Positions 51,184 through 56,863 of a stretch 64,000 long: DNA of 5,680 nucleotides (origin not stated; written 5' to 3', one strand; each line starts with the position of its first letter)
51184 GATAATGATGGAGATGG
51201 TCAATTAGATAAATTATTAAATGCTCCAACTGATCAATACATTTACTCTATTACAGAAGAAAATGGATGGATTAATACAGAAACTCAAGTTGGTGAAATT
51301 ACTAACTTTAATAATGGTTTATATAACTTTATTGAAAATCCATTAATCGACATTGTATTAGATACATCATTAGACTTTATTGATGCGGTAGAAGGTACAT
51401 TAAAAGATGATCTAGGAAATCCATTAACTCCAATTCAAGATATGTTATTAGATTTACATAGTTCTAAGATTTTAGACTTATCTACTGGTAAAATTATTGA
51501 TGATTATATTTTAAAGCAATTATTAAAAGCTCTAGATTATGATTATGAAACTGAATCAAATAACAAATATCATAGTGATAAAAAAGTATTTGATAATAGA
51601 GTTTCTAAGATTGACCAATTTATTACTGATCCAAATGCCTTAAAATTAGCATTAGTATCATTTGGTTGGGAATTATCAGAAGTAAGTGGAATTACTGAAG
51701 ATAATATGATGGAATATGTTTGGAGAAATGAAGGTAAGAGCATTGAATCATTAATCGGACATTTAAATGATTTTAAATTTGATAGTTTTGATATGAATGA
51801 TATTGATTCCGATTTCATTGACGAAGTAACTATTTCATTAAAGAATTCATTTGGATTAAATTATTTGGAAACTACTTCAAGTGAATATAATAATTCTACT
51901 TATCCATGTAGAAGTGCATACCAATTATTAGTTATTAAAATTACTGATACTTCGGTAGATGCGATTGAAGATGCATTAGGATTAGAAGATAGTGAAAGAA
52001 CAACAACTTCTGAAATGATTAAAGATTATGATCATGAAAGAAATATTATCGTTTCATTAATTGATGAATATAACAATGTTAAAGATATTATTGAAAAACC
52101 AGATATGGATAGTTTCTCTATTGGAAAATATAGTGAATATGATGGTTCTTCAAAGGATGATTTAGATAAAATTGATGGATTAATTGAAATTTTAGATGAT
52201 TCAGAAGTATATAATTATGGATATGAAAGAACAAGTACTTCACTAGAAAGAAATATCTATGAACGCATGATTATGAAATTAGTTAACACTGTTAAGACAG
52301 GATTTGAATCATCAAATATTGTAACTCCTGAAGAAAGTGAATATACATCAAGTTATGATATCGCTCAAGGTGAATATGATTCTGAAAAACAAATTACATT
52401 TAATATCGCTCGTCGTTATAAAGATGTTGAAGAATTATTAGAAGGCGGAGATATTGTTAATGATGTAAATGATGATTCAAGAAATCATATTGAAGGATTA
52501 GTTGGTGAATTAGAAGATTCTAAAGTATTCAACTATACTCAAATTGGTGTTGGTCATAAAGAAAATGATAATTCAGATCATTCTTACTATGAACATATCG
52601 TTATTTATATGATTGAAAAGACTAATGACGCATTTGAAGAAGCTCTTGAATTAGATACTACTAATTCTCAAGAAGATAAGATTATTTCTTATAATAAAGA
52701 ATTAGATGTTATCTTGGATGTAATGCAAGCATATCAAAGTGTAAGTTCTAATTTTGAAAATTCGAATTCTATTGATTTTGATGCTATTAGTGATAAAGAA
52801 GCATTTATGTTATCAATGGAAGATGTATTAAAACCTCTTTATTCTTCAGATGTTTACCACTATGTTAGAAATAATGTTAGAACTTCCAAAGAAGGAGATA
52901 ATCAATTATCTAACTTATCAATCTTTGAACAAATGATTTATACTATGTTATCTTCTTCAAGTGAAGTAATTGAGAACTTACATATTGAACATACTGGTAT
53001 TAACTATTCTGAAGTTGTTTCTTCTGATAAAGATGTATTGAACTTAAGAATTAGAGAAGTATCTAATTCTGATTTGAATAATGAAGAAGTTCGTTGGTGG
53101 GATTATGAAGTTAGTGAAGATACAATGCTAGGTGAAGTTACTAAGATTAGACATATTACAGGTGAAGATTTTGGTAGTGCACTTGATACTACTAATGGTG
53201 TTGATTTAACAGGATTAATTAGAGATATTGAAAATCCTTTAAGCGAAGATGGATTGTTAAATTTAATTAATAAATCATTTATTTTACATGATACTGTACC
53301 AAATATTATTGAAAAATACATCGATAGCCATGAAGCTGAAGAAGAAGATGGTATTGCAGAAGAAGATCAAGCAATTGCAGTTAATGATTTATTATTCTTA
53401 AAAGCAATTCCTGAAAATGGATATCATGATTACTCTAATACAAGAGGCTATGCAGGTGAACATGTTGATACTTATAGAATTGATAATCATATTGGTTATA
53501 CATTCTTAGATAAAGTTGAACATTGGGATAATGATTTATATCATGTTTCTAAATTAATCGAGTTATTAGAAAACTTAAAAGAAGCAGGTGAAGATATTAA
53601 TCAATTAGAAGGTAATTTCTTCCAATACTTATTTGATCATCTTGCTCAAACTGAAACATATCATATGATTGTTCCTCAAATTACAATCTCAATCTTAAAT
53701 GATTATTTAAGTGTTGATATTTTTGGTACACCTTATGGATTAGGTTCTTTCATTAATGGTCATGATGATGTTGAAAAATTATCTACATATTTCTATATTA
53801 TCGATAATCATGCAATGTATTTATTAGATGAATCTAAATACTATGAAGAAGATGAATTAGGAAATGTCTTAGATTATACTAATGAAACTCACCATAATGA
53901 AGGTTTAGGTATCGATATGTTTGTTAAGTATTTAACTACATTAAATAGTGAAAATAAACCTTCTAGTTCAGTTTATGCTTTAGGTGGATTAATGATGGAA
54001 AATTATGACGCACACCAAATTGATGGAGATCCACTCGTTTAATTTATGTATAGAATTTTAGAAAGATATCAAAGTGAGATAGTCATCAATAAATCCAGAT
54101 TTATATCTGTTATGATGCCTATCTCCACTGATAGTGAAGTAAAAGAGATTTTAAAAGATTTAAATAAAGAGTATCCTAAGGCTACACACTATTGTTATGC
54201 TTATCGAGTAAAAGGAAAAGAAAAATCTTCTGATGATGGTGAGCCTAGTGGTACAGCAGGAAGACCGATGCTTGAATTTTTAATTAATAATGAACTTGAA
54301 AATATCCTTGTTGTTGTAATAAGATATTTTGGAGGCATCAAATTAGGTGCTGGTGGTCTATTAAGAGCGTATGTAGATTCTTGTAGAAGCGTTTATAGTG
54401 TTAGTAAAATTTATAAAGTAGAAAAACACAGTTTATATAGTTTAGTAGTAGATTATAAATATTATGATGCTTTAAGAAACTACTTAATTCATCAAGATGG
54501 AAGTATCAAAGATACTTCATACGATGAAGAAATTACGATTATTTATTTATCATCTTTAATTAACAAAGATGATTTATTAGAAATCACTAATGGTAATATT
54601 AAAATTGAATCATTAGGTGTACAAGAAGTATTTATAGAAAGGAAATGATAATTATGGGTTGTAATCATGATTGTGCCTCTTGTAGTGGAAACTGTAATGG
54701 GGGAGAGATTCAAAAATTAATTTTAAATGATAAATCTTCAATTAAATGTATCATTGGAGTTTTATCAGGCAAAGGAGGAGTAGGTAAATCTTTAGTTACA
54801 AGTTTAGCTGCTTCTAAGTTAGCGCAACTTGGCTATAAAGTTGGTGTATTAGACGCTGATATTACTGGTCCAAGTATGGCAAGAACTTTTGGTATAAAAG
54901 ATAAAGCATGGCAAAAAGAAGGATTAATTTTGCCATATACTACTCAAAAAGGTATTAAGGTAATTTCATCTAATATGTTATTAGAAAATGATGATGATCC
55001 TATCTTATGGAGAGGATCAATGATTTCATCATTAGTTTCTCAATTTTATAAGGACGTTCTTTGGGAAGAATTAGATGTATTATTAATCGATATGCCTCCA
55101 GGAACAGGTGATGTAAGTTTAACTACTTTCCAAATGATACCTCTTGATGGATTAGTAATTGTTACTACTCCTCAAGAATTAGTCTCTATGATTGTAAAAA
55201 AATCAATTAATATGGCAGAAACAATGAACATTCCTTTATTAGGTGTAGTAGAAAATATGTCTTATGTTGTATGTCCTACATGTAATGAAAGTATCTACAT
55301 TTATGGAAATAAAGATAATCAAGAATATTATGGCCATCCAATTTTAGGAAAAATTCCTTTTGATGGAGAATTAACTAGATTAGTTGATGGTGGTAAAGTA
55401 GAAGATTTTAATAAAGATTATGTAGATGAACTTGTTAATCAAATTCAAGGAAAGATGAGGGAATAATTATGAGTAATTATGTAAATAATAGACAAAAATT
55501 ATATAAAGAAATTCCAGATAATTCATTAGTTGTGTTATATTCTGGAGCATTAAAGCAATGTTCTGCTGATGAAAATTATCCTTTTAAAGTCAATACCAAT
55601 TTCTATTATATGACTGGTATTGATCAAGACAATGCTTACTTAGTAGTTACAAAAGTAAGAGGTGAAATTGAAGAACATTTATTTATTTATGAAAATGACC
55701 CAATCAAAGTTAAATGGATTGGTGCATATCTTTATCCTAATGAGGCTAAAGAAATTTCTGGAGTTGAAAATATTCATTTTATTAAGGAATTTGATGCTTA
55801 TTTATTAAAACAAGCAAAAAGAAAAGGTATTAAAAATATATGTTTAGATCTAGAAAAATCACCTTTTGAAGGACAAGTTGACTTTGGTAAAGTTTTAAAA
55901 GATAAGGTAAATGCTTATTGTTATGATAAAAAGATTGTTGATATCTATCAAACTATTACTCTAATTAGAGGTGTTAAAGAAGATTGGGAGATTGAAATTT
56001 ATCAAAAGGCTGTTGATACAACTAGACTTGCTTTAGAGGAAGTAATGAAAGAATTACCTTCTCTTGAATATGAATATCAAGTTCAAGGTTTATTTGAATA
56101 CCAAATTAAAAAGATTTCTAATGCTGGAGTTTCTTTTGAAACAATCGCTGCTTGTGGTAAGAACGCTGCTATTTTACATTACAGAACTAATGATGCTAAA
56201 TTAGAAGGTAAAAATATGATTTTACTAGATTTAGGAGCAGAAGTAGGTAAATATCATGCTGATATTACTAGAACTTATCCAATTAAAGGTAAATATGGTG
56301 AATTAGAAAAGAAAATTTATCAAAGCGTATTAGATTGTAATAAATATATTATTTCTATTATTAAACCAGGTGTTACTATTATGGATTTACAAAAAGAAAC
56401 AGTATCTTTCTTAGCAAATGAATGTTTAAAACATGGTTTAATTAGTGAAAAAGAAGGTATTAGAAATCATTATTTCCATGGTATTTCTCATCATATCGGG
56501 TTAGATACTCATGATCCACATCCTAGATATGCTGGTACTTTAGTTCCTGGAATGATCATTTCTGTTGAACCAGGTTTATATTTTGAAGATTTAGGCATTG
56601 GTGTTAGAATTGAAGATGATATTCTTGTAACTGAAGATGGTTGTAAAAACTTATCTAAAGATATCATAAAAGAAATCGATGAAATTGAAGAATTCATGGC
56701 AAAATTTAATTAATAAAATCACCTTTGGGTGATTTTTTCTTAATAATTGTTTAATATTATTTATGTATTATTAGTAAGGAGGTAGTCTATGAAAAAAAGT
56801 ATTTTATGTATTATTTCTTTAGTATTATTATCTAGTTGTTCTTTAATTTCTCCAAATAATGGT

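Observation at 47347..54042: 2231-aa acidic, membrane-anchored ORFan with degenerate internal repeats, divergent from a CPBP-protease/TraX/thioredoxin operon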

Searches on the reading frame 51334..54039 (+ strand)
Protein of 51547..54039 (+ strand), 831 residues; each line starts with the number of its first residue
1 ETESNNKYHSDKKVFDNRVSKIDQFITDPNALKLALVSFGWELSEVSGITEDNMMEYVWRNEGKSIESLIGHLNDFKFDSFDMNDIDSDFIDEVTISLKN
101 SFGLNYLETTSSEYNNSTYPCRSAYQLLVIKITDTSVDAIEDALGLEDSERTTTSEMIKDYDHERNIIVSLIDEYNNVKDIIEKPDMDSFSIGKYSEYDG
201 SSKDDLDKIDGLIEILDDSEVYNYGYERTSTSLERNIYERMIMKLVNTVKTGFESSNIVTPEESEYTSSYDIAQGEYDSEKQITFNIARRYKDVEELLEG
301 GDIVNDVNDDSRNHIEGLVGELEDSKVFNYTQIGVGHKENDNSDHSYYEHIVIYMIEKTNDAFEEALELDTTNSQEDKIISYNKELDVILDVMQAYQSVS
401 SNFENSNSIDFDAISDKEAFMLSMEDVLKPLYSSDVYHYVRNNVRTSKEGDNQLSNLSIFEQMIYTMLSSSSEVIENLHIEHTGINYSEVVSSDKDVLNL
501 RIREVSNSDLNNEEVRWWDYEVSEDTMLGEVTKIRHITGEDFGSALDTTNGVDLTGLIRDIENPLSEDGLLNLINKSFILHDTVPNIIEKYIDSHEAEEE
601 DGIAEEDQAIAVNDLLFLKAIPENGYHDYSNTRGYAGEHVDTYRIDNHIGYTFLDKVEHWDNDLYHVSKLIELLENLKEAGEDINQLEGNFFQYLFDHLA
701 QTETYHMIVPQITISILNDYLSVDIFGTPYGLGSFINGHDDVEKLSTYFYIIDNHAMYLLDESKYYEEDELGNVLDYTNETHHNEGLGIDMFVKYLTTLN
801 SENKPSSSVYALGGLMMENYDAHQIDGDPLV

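Call 71: predict_structure(alignment_id=A4)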
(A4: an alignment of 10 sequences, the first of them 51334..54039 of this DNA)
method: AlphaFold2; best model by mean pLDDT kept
length: 902 residues; sequences in the alignment: 10
mean_pLDDT: 72.3   pTM: 0.66
mean pLDDT of the five models: 72.3, 64.8, 63.4, 50.6, 48.3
residues with pLDDT >= 90: 95; 70-90: 441; 50-70: 274; < 50: 92
segments of 3 or more residues with pLDDT < 50: 1-4, 668-678, 683-686, 690-723, 811-818, 831-846, 898-900
pLDDT, mean of each block of 10 residues (from residue 1): 49 59 71 71 56 59 68 60 57 64 76 77 76 74 64 75 83 71 64 80 88 86 83 90 90 88 88 83 93 79 74 91 86 78 81 94 89 80 92 90 60 74 90 83 79 89 85 65 77 86 86 60 74 88 78 60 82 84 75 58 83 63 62 64 78 75 55 42 49 47 38 40 53 64 69 65 84 65 70 72 69 47 62 42 50 84 84 82 83 63 44
secondary structure, 60 per line:
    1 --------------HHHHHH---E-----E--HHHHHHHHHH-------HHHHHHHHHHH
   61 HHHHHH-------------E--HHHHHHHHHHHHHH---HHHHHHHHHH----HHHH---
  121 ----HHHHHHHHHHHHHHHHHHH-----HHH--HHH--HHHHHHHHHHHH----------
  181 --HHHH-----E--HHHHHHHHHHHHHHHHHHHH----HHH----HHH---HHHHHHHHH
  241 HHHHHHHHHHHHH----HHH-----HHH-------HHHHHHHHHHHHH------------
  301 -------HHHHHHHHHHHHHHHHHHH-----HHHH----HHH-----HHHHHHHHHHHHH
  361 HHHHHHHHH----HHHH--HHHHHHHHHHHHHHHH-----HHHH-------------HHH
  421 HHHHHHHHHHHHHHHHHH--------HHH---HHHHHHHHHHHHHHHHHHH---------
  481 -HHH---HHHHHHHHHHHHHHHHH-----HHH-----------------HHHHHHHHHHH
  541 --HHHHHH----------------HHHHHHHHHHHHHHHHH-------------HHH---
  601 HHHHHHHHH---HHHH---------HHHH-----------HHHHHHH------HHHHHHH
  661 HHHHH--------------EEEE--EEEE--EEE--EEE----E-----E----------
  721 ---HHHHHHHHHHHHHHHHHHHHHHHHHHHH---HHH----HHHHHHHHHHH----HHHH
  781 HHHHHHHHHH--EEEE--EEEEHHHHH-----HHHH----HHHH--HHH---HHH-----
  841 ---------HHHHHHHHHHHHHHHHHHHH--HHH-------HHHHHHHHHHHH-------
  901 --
elements in order (helices of 4 or more, strands of 3 or more residues): H15-20 H33-42 H50-66 H83-96 H100-109 H114-117 H125-143 H159-170 H183-186 H195-214 H232-253 H276-288 H308-326 H332-335 H348-369 H374-377 H380-395 H401-404 H418-438 H453-471 H488-504 H530-540 H543-548 H565-581 H601-609 H613-616 H626-629 H641-647 H654-665 E680-683 E686-689 E692-694 E697-699 H724-751 H762-772 H777-790 E793-796 E799-802 H803-807 H813-816 H821-824 H850-869 H882-893

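Call 87: fold_search(model_id=the predicted structure, library=pdb)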
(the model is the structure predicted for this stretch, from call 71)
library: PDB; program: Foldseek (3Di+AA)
matches with E <= 10: 125; with E <= 0.001: 0
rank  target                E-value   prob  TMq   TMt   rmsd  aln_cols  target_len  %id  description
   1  9m1n_D                6.7e-02  0.28  0.13  0.11  28.1       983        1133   10  Cryo-EM structure of the TBC-DC-Arl2-alpha-beta-tubulin complex with GDP-AlFx (released 2025-10-22)
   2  7q4o_A                1.6e-01  0.13  0.11  0.11  41.0      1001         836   10  Substrate-bound A-like U2 snRNP (released 2022-03-30)
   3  7kzq_U                2.2e-01  0.16  0.14  0.12  43.1      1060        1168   10  Structure of the human Fanconi anaemia Core-ID complex (released 2021-03-10)
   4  7z8t_D                2.8e-01  0.13  0.13  0.11  28.9      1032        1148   11  CAND1-SCF-SKP2 CAND1 engaged SCF rocked (released 2023-04-19)
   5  5owu_A                3.6e-01  0.11  0.12  0.13  40.1      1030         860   10  Kap95:Nup1 complex (released 2017-10-25)
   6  3w3y_A                3.7e-01  0.08  0.11  0.10  38.0      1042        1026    9  Crystal structure of Kap121p bound to Nup53p (released 2013-04-10)
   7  9gy4_F                3.8e-01  0.15  0.15  0.11  20.8       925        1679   11  60S ribosomal subunit in complex with E3-UFM1 ligase and RQC machinery components NEMF and LTN1 (Composite map) (released 2025-05-14)
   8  7cun_G                5.7e-01  0.08  0.11  0.11  33.6       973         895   11  The structure of human Integrator-PP2A complex (released 2020-11-25)
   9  2ot8_B                6.1e-01  0.08  0.11  0.11  37.1       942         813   11  Karyopherin Beta2/Transportin-hnRNPM NLS Complex (released 2007-04-10)
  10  4a0c_B                6.1e-01  0.08  0.11  0.10  30.1      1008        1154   10  Structure of the CAND1-CUL4B-RBX1 complex (released 2011-11-30)
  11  3lww_C                7.1e-01  0.07  0.11  0.11  40.3      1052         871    8  Structure of an open and closed conformation of Human Importin Beta bound to the Snurportin1 IBB-domain trapped in the (released 2010-06-02)
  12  3wyf_F                7.7e-01  0.07  0.11  0.10  42.4      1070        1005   10  Crystal structure of Xpo1p-Yrb2p-Gsp1p-GTP complex (released 2014-11-12)
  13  8gix_E                9.0e-01  0.09  0.16  0.15  22.0      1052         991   10  Chaetomium thermophilum Hir3 (released 2024-07-10)
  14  9mf5_A                1.1e+00  0.08  0.11  0.14  24.3       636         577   10  CryoEM structure of the Protein Phosphatase 2A (Abeta-B56gamma-Calpha) holoenzyme complex (released 2025-07-09)
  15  7v2d_l                1.2e+00  0.05  0.08  0.11  40.6       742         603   11  Deactive state complex I from Q10 dataset (released 2022-03-02)
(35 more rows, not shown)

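Call 96: search_protein_families(library=pfam, proteins=[window:51547-54039:+], max_evalue=10)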
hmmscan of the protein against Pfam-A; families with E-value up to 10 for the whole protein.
window:51547-54039:+ (831 aa): 1 family
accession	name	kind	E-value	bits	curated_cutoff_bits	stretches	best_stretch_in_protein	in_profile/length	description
PF25286.1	DUF7876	-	0.19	11.7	27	0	159-247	8-96/190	Domain of unknown function (DUF7876)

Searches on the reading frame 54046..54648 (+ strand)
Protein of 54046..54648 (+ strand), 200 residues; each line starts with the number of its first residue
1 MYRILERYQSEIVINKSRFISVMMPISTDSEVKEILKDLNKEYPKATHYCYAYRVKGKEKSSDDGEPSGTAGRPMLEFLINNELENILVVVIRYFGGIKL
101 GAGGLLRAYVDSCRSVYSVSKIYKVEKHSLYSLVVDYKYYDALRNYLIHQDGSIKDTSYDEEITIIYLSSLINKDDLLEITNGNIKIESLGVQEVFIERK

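Call 5: search_protein_families(library=pfam, proteins=[window:54046-54648:+], max_evalue=0.01)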
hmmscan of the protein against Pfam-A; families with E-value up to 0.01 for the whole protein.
window:54046-54648:+ (200 aa): 2 families
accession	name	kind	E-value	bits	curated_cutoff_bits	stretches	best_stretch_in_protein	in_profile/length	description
PF01205.25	UPF0029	-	1.2e-37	128.7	27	1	16-115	2-105/107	Uncharacterized protein family UPF0029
PF09186.17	DUF1949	-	0.0017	18.6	23.7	1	133-166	1-34/56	Domain of unknown function (DUF1949)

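Call 6: search_protein_families(library=ncbifam, proteins=[window:54046-54648:+], max_evalue=0.01)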
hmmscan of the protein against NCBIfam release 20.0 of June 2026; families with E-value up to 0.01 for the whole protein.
window:54046-54648:+ (200 aa): 2 families
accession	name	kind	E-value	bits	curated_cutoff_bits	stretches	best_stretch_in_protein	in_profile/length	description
TIGR00257.1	IMPACT_YIGZ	hypoth_equivalog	7.1e-49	166.1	167.95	1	7-177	11-186/205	YigZ family protein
NF008600.0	PRK11568.1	equivalog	4.4e-33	114.5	298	1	14-165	17-173/204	IMPACT family protein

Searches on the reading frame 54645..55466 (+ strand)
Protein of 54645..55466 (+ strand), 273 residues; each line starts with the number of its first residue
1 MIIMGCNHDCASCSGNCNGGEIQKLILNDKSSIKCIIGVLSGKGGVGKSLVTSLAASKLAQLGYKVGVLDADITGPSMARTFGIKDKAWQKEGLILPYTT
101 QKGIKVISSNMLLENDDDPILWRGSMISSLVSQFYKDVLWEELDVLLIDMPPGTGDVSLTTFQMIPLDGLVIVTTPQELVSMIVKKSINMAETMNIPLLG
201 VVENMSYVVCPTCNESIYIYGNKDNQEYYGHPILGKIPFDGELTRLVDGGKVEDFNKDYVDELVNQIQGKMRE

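Call 5: search_protein_families(library=pfam, proteins=[window:54645-55466:+], max_evalue=0.01)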
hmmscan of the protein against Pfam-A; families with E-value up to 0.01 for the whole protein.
window:54645-55466:+ (273 aa): 6 families
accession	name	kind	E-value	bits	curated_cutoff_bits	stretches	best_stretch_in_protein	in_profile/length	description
PF10609.15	ParA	-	9.9e-83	277.8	27.1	1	33-267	2-241/246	NUBPL iron-transfer P-loop NTPase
PF01656.29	CbiA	-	1.1e-09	38.7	25.4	1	38-248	2-120/125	CobQ/CobB/MinD/ParA nucleotide binding domain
PF13614.12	AAA_31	-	3.6e-07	30.7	27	1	36-179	3-152/177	AAA domain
PF09140.17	MipZ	-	6.2e-07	29.4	20.7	1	39-153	5-110/262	ATPase MipZ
PF02374.21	ArsA_ATPase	-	8.1e-05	22.4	24.3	1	39-72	5-38/305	Anion-transporting ATPase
PF25169.1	DUF7830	-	0.0051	17.1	27.5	0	207-232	34-59/72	Domain of unknown function (DUF7830)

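Call 6: search_protein_families(library=ncbifam, proteins=[window:54645-55466:+], max_evalue=0.01)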
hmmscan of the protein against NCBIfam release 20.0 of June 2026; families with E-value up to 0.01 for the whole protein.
window:54645-55466:+ (273 aa): 20 families
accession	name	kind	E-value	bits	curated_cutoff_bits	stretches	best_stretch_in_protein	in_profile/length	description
NF041136.1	MrpORP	equivalog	2.7e-85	286.8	450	1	31-263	2-237/365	iron-sulfur cluster carrier protein MrpORP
NF008669.0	PRK11670.1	equivalog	4.2e-54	183.8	348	1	32-251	105-327/369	iron-sulfur cluster carrier protein ApbC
TIGR01969.1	minD_arch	subfamily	9.3e-14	51.2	201.75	1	36-206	2-170/251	cell division ATPase MinD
TIGR01007.1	eps_fam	subfamily_domain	1.1e-09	38.2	108.05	1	31-205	15-189/204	polysaccharide biosynthesis tyrosine autokinase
NF047398.1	AAA_KGGVGR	domain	1.9e-09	38.1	90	1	37-94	5-61/190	KGGVGR-motif variant AAA ATPase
TIGR01968.1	minD_bact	equivalog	1.9e-08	34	212.9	1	36-74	3-41/261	septum site-determining protein MinD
NF041546.1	ParA_partition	equivalog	1.1e-05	25.1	180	1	36-75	1-40/203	ParA family partition ATPase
NF008079.0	PRK10818.1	equivalog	0.00031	20.2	508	1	35-74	3-42/270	septum site-determining protein MinD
NF041417.1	ArsA_halo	exception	0.0011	17.7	800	1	40-73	338-371/617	arsenical pump-driving ATPase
TIGR00455.1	apsK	equivalog_domain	0.0012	18.5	138.7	1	35-87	18-70/184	adenylyl-sulfate kinase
TIGR03018.1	pepcterm_TyrKin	hypoth_equivalog_domain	0.0012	18.2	230.65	1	30-87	31-89/207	XrtA-associated tyrosine autokinase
TIGR03815.1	CpaE_hom_Actino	equivalog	0.0021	17.2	154.45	1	36-86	113-163/340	septum site-determining protein Ssd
NF040564.1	SCO2523_fam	equivalog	0.0034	16.7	200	1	39-89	5-55/305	SCO2523 family variant P-loop protein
NF010443.0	PRK13869.1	subfamily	0.0034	16.2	446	0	129-204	239-307/405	plasmid-partitioning protein RepA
TIGR02016.1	BchX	equivalog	0.0053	16.1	331.2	0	40-84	5-49/296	chlorophyllide a reductase iron protein subunit X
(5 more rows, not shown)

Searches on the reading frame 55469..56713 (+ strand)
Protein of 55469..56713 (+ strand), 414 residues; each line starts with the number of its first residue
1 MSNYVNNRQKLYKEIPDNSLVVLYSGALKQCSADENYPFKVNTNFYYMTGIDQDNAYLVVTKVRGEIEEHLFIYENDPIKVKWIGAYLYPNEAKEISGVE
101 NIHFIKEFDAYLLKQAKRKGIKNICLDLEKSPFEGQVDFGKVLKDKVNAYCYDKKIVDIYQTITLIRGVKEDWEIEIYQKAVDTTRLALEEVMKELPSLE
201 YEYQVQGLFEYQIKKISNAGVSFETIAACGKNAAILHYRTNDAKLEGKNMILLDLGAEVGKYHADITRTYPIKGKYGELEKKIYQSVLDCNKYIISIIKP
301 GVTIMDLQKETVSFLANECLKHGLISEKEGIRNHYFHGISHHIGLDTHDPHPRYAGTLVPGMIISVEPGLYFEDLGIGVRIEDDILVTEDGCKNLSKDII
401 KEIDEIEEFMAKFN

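Call 5: search_protein_families(library=pfam, proteins=[window:55469-56713:+], max_evalue=0.01)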
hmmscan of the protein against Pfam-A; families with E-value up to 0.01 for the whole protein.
window:55469-56713:+ (414 aa): 3 families
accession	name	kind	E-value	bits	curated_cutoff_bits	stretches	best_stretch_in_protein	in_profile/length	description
PF00557.29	Peptidase_M24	-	1.4e-50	172.4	23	1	177-389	2-208/208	Metallopeptidase family M24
PF05195.22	AMP_N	-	6.9e-28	97.2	24.6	1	4-119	1-117/121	Aminopeptidase P, N-terminal domain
PF21216.2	PepQ_N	-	0.0089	16.4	27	0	19-63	24-70/152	Xaa-Pro dipeptidase, N-terminal domain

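Call 6: search_protein_families(library=ncbifam, proteins=[window:55469-56713:+], max_evalue=0.01)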
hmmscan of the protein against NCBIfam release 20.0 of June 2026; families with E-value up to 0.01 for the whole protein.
window:55469-56713:+ (414 aa): 12 families
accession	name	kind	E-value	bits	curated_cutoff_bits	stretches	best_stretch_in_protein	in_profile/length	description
NF008131.0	PRK10879.1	equivalog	6.4e-62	209.7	465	1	3-412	5-434/438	Xaa-Pro aminopeptidase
NF040821.1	dipep_PepQ_Arch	equivalog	1.1e-34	120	630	1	89-397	55-340/346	Xaa-Pro dipeptidase PepQ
NF010133.0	PRK13607.1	equivalog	1.3e-28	100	339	1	19-350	29-348/443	Xaa-Pro dipeptidase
NF007310.0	PRK09795.1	equivalog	1.9e-28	99.3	393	1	160-395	118-348/361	aminopeptidase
NF011174.0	PRK14576.1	subfamily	4.4e-18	65.3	487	1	139-397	150-396/405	putative endopeptidase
NF011720.0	PRK15173.1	subfamily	8.5e-17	61.2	420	1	148-397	94-334/343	peptidase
NF011173.0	PRK14575.1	equivalog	9.4e-17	61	850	1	148-397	157-397/406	putative peptidase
NF038259.1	ectoine_DoeA_2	exception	8.9e-09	34.5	575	1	143-395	127-376/386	ectoine hydrolase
TIGR02993.1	ectoine_eutD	equivalog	1e-06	28.1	613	1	155-397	144-382/391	ectoine hydrolase DoeA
TIGR00500.1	met_pdase_I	equivalog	2.1e-06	27.4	171.35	1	228-372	67-205/247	type I methionyl aminopeptidase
NF008970.0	PRK12318.1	equivalog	2.1e-06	27.2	267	1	230-369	111-243/291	methionyl aminopeptidase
NF043017.1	DimsulpropLyDddP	equivalog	2.1e-05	23.5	600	1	261-397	300-435/443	dimethylsulfonioproprionate lyase DddP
